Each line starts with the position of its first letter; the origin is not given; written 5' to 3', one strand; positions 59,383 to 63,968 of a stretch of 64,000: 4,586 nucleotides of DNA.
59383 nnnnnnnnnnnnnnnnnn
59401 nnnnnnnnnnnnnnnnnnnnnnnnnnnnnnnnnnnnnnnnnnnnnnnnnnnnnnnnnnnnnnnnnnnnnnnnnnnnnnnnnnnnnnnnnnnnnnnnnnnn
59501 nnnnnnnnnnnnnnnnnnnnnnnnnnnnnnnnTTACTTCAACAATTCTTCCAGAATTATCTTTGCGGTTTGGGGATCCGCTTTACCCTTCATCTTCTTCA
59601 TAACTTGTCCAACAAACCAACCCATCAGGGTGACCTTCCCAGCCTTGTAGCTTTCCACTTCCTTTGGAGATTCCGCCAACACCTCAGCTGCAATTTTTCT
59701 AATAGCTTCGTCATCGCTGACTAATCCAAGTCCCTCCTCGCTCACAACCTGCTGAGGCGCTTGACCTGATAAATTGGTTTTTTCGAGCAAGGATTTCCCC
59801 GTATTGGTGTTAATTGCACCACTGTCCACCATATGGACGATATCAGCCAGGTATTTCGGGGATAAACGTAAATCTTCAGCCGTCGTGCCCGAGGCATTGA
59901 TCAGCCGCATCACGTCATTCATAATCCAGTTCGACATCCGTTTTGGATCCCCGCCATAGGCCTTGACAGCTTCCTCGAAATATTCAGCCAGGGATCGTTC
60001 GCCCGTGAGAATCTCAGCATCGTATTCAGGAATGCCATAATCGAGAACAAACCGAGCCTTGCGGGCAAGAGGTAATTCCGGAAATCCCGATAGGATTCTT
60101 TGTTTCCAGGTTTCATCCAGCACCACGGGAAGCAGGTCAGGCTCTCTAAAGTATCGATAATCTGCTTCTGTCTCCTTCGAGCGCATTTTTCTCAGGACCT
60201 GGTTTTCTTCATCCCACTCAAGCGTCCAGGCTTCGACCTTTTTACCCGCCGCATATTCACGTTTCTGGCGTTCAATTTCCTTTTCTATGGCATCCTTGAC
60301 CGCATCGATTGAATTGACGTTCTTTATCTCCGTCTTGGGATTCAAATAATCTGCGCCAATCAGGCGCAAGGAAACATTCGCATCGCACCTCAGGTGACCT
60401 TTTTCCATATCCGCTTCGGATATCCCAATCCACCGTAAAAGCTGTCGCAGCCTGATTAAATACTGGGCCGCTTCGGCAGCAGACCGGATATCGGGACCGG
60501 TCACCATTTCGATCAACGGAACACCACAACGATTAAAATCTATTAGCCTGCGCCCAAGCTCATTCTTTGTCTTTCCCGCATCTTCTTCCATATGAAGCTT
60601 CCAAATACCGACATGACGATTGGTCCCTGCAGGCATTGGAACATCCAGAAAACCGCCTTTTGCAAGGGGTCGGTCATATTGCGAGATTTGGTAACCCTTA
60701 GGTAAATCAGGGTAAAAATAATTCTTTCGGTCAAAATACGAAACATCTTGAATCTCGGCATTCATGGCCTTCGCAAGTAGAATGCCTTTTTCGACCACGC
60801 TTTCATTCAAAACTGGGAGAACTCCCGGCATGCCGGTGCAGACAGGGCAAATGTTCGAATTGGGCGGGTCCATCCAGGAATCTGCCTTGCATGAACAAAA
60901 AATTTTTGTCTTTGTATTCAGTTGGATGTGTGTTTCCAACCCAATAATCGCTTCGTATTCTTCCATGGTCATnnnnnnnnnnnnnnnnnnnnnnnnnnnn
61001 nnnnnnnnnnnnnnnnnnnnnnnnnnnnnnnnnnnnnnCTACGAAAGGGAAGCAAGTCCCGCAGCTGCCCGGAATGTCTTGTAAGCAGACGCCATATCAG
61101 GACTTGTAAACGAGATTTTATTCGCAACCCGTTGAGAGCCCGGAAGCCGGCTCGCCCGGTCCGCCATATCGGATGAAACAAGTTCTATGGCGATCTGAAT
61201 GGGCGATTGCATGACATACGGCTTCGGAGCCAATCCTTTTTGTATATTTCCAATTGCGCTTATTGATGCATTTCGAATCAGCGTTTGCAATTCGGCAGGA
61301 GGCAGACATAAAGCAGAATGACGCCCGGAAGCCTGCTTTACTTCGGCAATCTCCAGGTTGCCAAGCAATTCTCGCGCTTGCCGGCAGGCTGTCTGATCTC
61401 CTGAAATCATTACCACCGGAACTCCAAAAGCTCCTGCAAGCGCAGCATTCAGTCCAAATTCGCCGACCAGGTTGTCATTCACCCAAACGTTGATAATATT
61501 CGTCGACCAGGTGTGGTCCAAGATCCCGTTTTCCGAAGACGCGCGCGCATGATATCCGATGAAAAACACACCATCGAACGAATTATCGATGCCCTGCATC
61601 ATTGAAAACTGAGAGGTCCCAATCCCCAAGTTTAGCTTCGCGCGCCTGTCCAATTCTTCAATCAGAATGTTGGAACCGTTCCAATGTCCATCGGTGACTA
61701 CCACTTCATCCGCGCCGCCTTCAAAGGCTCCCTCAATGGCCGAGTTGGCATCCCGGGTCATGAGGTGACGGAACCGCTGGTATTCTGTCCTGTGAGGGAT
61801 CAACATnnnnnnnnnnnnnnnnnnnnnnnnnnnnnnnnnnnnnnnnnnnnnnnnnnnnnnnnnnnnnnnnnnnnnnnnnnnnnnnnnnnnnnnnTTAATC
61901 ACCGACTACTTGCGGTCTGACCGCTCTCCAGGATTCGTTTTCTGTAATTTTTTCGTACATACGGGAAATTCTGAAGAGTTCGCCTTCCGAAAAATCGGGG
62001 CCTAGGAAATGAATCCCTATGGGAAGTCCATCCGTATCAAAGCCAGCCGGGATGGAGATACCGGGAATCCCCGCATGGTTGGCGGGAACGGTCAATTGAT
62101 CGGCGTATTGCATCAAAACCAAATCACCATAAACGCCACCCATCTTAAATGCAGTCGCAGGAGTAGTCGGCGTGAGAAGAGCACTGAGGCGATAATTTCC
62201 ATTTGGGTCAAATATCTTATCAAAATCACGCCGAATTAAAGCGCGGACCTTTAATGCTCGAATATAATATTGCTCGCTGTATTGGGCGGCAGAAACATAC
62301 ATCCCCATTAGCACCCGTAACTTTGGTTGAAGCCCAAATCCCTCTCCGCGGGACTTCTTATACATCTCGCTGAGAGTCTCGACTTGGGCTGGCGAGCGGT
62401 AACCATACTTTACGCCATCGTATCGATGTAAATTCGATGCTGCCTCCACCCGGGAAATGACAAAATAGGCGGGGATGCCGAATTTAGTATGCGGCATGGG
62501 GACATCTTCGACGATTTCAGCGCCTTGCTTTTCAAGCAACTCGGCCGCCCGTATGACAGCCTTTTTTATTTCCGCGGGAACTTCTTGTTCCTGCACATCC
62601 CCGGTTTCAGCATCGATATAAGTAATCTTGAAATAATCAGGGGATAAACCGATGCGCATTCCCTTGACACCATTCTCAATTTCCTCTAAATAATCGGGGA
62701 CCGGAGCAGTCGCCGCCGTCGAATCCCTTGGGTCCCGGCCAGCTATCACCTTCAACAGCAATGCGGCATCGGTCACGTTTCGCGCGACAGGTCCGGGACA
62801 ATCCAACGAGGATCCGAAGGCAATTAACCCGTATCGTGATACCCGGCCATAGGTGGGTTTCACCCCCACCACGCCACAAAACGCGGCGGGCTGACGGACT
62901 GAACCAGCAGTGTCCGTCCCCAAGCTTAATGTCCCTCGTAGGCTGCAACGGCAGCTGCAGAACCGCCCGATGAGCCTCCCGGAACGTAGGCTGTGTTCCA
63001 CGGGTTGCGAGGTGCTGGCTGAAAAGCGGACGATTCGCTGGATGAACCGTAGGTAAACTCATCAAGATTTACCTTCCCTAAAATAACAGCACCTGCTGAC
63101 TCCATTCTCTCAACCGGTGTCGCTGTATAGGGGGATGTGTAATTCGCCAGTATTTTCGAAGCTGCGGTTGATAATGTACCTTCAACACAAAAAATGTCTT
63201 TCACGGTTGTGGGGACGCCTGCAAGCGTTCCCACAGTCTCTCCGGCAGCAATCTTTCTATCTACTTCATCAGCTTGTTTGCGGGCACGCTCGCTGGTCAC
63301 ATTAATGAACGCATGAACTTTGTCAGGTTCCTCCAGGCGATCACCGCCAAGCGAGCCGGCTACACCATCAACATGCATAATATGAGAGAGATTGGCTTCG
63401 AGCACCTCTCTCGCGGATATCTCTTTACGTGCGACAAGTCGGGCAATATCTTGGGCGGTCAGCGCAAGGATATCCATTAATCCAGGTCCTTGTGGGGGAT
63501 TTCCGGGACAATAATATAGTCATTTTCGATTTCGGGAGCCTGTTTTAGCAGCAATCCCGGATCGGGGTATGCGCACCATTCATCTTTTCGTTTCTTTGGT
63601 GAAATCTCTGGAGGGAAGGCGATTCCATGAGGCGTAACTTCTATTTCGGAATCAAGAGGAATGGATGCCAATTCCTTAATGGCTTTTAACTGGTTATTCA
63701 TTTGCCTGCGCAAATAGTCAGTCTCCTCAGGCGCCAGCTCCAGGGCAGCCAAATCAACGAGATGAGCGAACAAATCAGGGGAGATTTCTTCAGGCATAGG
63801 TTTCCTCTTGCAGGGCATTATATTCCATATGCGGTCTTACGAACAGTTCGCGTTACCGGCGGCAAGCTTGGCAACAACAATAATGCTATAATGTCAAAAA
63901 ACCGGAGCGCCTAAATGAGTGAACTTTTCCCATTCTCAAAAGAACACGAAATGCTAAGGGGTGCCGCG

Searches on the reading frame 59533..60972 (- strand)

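Call 54: search_protein_families(library=pfam, proteins=[window:59533-60972:-], max_evalue=0.01)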
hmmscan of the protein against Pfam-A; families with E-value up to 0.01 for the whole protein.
window:59533-60972:- (479 aa): 2 families
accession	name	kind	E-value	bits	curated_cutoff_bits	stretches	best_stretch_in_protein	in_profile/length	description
PF02934.20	GatB_N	-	1.5e-107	359.4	23.4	1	9-289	2-275/277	GatB/GatE catalytic domain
PF02637.23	GatB_Yqey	-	1.9e-44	151.5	27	1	330-478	1-148/148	GatB domain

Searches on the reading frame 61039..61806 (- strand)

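Call 54: search_protein_families(library=pfam, proteins=[window:61039-61806:-], max_evalue=0.01)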
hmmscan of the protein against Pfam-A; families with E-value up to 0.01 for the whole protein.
window:61039-61806:- (255 aa): 1 family
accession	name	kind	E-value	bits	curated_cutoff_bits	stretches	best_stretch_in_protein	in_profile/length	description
PF04951.18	Peptidase_M55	-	1.1e-81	274.6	25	1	4-246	23-263/264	D-aminopeptidase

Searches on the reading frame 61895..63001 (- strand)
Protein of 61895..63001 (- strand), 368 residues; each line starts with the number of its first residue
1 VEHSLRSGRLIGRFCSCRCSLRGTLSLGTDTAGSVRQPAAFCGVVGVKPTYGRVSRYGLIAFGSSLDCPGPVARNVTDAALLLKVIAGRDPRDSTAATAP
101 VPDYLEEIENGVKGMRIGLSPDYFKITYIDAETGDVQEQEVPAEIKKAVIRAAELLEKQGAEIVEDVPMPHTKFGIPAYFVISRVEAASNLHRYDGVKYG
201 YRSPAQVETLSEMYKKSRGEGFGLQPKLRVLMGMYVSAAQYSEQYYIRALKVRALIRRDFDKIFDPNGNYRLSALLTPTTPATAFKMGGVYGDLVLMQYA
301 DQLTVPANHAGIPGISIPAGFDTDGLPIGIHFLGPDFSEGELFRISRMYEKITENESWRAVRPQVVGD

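Call 54: search_protein_families(library=pfam, proteins=[window:61895-63001:-], max_evalue=0.01)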
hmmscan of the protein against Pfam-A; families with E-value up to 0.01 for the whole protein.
window:61895-63001:- (368 aa): 1 family
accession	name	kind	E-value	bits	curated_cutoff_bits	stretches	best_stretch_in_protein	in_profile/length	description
PF01425.27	Amidase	-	1.9e-76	258.4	27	1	24-342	144-444/445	Amidase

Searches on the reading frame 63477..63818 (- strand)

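Call 54: search_protein_families(library=pfam, proteins=[window:63477-63818:-], max_evalue=0.01)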
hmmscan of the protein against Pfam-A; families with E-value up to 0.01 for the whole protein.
window:63477-63818:- (113 aa): 3 families
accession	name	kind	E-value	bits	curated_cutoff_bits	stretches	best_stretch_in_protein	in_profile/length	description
PF02686.20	GatC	-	1.6e-06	28.7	23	1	29-104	2-66/66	Glu-tRNAGln amidotransferase C subunit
PF20977.2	GatF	-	7.2e-05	23.4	33.4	1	10-60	36-86/150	Glutamyl-tRNA(Gln) amidotransferase subunit F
PF20978.2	Gta3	-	0.0028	18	27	1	5-51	2-49/60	Glutamyl-tRNA amidotransferase complex subunit Gta3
